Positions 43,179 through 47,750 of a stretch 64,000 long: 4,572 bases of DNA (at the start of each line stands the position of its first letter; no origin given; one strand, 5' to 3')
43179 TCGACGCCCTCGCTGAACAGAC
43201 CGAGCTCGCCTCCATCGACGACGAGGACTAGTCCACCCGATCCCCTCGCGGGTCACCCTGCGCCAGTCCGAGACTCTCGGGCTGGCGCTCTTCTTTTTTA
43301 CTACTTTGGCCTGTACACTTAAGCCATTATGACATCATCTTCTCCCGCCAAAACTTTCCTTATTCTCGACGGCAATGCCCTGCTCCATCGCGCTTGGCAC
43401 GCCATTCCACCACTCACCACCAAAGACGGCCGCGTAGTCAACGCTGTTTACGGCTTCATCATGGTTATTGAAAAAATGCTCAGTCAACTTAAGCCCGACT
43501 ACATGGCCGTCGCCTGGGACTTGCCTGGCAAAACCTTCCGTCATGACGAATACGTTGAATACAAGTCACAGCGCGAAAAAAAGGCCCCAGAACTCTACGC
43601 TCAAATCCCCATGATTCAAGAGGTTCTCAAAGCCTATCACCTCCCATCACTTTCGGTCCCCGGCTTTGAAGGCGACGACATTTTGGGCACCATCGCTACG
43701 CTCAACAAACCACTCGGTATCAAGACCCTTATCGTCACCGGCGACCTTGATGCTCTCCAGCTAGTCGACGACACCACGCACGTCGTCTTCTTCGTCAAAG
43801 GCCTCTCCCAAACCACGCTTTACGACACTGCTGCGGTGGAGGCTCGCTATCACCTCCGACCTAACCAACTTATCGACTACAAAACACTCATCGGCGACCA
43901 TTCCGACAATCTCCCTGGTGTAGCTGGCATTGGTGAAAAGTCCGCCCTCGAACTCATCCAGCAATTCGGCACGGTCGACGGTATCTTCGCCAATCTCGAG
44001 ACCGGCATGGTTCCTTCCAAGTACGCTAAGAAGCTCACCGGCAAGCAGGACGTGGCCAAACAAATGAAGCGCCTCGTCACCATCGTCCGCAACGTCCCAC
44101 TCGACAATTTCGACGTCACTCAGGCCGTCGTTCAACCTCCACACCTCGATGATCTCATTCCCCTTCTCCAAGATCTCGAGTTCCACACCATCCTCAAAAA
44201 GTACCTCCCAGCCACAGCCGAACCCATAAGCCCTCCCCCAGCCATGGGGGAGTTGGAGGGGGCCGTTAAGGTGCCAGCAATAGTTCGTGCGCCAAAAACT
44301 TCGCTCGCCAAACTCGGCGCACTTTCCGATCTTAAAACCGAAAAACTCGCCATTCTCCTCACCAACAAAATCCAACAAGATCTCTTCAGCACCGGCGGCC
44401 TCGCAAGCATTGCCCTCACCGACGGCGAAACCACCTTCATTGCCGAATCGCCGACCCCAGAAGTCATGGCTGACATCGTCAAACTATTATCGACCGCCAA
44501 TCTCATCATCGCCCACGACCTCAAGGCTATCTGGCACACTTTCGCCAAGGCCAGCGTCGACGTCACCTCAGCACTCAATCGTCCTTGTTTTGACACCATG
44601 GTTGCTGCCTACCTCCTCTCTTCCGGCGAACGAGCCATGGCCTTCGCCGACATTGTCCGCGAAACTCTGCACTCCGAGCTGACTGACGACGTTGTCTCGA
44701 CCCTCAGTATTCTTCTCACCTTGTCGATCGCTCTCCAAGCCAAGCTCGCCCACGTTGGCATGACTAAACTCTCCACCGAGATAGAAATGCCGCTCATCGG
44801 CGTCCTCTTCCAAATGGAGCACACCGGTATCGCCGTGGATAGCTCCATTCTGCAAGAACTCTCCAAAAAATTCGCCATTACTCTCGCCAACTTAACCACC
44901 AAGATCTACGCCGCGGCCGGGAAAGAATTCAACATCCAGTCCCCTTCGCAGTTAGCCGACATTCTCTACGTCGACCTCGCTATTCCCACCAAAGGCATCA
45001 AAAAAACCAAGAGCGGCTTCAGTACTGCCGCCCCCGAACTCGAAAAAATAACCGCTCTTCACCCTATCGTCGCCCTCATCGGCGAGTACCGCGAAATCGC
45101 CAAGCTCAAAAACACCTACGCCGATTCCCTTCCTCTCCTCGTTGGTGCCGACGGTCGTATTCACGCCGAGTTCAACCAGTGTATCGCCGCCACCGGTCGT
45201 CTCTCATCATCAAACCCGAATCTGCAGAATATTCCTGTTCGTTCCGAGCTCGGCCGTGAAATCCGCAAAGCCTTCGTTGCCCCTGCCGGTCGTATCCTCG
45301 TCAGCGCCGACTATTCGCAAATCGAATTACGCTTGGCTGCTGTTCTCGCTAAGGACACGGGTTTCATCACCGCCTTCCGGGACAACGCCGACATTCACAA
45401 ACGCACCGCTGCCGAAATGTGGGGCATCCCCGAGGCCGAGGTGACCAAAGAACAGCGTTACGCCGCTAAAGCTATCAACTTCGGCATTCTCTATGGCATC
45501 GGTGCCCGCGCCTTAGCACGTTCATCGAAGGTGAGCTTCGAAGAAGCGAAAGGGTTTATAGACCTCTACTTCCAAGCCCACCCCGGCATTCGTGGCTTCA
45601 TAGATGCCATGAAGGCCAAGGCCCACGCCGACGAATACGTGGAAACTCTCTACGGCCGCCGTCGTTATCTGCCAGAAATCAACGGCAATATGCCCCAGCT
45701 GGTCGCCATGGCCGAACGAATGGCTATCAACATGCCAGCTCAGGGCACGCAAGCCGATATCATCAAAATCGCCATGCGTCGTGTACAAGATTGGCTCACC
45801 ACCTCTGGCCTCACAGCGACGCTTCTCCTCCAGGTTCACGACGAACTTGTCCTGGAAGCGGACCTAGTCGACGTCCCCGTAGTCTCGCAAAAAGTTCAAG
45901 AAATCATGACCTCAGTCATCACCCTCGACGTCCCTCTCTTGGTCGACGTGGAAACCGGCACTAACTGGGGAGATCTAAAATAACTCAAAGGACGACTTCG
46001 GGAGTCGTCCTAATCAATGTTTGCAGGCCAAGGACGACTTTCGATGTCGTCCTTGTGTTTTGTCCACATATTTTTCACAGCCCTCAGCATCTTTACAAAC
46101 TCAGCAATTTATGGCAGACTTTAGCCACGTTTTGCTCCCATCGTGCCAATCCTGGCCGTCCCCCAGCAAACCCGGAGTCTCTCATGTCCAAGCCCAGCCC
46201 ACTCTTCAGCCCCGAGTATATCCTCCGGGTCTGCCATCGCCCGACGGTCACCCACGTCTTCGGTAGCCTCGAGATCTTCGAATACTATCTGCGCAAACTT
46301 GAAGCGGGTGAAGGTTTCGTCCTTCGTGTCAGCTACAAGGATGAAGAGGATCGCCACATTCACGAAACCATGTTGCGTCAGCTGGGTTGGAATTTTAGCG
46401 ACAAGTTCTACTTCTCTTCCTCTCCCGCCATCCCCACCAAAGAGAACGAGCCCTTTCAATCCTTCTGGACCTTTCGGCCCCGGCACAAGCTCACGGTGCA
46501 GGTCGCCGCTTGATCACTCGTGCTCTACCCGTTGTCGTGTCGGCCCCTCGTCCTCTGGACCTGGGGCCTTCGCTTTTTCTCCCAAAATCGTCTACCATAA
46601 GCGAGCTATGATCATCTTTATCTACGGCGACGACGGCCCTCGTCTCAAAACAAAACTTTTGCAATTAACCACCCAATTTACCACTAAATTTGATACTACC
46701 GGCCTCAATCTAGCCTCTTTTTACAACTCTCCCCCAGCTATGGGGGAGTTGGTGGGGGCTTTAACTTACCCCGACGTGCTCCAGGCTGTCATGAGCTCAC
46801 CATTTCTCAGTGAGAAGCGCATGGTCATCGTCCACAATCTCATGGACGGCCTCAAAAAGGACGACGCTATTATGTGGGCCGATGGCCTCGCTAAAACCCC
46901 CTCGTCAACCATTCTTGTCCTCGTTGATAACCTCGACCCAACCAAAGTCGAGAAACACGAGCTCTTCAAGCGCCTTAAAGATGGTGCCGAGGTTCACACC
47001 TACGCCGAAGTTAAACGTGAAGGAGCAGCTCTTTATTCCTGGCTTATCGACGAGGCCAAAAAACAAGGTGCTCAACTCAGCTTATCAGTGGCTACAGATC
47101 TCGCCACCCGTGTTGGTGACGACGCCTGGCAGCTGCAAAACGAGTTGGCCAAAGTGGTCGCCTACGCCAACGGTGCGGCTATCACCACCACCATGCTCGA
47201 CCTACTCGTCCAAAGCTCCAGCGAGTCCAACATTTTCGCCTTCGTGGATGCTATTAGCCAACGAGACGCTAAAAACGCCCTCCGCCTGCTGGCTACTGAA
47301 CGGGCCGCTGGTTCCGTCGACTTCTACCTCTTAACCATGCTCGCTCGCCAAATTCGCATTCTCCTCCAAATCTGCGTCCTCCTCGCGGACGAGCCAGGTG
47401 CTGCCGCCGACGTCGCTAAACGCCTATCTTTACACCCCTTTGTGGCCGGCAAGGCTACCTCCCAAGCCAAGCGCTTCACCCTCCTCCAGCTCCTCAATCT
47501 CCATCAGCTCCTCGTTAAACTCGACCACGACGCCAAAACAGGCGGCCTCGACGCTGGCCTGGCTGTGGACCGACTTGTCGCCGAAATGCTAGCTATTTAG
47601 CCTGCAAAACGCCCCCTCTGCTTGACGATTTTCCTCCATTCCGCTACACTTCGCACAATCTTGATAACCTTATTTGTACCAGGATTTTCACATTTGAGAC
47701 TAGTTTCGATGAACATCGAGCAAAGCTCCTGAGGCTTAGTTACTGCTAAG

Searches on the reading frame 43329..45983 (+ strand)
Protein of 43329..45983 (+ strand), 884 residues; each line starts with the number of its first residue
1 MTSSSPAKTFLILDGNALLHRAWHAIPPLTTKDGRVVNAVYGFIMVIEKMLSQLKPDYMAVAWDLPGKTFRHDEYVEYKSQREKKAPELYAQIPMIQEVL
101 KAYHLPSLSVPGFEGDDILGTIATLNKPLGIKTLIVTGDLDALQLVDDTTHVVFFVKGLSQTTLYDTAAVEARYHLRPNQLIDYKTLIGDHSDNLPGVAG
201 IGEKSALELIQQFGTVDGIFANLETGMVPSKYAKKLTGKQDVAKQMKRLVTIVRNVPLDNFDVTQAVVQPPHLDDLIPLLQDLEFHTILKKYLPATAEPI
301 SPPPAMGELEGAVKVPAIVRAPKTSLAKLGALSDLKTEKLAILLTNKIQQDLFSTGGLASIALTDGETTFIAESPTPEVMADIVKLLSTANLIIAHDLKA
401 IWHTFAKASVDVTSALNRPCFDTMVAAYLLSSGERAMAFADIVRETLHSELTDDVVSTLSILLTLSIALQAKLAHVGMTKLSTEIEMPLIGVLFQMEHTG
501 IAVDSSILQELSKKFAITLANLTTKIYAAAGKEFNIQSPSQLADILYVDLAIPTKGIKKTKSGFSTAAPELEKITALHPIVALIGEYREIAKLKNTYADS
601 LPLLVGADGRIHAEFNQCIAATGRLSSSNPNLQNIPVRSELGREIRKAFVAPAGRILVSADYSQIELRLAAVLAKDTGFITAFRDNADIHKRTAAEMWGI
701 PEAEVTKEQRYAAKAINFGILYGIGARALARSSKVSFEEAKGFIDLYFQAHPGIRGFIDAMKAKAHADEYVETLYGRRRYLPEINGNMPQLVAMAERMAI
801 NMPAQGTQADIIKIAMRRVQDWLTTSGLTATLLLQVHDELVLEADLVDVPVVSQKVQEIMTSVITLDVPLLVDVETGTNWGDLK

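Call 14: search_protein_families(library=pfam, proteins=[window:43329-45983:+], max_evalue=0.01)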
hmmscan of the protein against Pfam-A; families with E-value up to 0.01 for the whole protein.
window:43329-45983:+ (884 aa): 3 families
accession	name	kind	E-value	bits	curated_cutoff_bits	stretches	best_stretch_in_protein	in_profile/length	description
PF00476.26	DNA_pol_A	-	2.1e-141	471.8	34.3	1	507-882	3-381/381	DNA polymerase family A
PF02739.22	5_3_exonuc_N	-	2e-48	164.6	34.3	1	10-174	2-163/164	5'-3' exonuclease, N-terminal resolvase-like domain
PF01367.25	5_3_exonuc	-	3.3e-26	92.1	40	1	177-271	2-94/97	5'-3' exonuclease, C-terminal SAM fold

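Call 32: find_homologous_proteins(query=window:43329-45980:+, max_evalue=1e-30)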
Query window:43329-45980:+ (884 aa): 3962 proteins with E <= 1e-30 among 8000 candidates; the best 120 are listed.
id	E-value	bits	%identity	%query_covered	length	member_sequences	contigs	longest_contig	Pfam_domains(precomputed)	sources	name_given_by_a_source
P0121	0.0e+0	1941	100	100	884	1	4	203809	PF01367.26,PF02739.23,PF00476.27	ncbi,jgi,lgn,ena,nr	ncbi:TPA: DNA polymerase I [Candidatus Uhrbacteria bacterium]|nr:DNA polymerase I [Candidatus Uhrbac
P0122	0.0e+0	1737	90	100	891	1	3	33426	PF01367.26,PF02739.23,PF00476.27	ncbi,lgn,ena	-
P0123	0.0e+0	1675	86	100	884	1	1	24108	PF01367.26,PF02739.23,PF00476.27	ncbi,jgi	jgi:DNA polymerase-1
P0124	0.0e+0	1658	85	100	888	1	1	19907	PF01367.26,PF02739.23,PF00476.27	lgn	-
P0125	0.0e+0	1454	75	100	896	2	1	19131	PF01367.26,PF02739.23,PF00476.27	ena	-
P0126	0.0e+0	1251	68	99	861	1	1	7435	PF01367.26,PF02739.23,PF00476.27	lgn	-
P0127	0.0e+0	1246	68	99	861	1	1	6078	PF01367.26,PF02739.23,PF00476.27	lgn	-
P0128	0.0e+0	1243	67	99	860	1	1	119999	PF01367.26,PF02739.23,PF00476.27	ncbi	-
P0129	0.0e+0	1225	66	100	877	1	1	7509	PF01367.26,PF02739.23,PF00476.27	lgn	-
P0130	0.0e+0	1192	64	99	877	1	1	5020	PF01367.26,PF02739.23,PF00476.27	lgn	-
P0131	0.0e+0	1192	64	99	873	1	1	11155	PF01367.26,PF02739.23,PF00476.27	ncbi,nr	ncbi:MAG: DNA polymerase I [Candidatus Uhrbacteria bacterium]|nr:DNA polymerase I [Candidatus Uhrbac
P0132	0.0e+0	1191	64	100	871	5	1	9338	PF01367.26,PF02739.23,PF00476.27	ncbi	-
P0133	0.0e+0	1181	64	100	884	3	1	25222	PF01367.26,PF02739.23,PF00476.27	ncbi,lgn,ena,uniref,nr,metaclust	ncbi:MAG: polymerase protein [Candidatus Uhrbacteria bacterium GW2011_GWD2_52_7]|uniref:DNA polymera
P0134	0.0e+0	1175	63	100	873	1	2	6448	PF01367.26,PF02739.23,PF00476.27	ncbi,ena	-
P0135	0.0e+0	1170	63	100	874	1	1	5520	PF01367.26,PF02739.23,PF00476.27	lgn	-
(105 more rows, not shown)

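Call 48: find_encoding_contigs(protein=P0125, flank=3000, max_places=1)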
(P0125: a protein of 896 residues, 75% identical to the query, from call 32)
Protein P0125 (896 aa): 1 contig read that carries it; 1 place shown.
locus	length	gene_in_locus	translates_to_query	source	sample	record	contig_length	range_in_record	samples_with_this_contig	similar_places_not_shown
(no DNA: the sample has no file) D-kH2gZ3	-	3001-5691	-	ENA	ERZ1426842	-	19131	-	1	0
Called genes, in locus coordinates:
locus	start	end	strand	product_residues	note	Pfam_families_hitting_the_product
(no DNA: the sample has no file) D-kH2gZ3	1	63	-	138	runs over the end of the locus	-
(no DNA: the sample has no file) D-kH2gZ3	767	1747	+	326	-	-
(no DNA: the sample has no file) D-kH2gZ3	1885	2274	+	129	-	-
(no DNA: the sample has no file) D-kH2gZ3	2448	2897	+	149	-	PF06949:DUF1292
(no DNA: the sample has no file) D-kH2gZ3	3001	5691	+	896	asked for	PF02739:5_3_exonuc_N, PF01367:5_3_exonuc, PF00476:DNA_pol_A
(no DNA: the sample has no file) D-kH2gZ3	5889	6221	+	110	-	-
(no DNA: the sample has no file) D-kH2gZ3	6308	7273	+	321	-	PF21694:DNA_pol3_delta_C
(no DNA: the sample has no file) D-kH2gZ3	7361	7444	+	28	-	?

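Call 49: find_encoding_contigs(protein=P0122, flank=3000, max_places=1)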
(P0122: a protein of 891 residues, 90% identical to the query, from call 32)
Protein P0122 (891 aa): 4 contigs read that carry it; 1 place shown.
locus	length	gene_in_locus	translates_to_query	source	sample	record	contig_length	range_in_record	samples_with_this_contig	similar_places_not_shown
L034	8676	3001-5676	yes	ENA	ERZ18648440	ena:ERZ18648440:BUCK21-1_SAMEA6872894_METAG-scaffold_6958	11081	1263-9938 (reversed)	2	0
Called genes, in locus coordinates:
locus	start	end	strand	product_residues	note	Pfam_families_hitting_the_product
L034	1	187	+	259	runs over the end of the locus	PF01978:TrmB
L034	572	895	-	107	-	-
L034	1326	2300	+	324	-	-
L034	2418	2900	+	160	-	PF06949:DUF1292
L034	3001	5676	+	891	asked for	PF02739:5_3_exonuc_N, PF01367:5_3_exonuc, PF00476:DNA_pol_A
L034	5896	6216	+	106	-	-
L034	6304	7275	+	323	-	PF06144:DNA_pol3_delta, PF21694:DNA_pol3_delta_C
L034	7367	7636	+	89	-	PF01649:Ribosomal_S20p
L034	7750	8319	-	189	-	PF02545:Maf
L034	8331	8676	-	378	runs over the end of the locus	PF02646:RmuC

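Call 50: find_encoding_contigs(protein=P0124, flank=3000, max_places=1)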
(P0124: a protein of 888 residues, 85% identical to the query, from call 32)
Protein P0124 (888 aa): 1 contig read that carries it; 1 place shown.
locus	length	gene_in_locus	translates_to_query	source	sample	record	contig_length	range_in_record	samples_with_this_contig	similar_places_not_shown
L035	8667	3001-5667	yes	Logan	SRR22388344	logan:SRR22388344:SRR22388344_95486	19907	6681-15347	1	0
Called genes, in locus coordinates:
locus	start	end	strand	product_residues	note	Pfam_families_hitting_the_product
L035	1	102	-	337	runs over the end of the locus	PF04055:Radical_SAM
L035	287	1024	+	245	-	PF01978:TrmB, PF09339:HTH_IclR (faint)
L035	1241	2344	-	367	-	-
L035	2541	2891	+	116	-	PF06949:DUF1292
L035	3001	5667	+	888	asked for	PF02739:5_3_exonuc_N, PF01367:5_3_exonuc, PF00476:DNA_pol_A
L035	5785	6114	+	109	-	-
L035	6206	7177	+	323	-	PF06144:DNA_pol3_delta, PF21694:DNA_pol3_delta_C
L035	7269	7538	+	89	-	PF01649:Ribosomal_S20p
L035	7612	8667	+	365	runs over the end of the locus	-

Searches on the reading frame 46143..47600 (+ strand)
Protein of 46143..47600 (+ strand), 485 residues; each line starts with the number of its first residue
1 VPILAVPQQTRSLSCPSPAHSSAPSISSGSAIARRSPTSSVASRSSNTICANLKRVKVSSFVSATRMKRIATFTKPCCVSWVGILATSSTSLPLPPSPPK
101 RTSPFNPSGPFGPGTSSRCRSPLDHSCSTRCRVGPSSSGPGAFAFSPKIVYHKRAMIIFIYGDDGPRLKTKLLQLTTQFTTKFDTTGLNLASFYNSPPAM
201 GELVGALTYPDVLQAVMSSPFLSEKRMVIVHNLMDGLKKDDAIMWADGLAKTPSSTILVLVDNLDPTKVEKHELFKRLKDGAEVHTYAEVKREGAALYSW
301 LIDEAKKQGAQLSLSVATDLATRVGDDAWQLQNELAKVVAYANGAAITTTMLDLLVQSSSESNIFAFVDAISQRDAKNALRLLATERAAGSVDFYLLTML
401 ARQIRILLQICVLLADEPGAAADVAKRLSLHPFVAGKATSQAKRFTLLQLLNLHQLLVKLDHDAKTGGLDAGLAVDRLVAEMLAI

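Call 14: search_protein_families(library=pfam, proteins=[window:46143-47600:+], max_evalue=0.01)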
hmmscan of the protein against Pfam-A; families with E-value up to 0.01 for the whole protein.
window:46143-47600:+ (485 aa): 2 families
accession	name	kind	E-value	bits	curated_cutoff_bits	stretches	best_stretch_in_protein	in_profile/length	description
PF21694.2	DNA_pol3_delta_C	-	5e-22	78.6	27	1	361-481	1-120/121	DNA polymerase III delta subunit, C-terminal domain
PF06144.19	DNA_pol3_delta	-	0.00035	21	21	1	211-284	44-120/124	DNA polymerase III, delta subunit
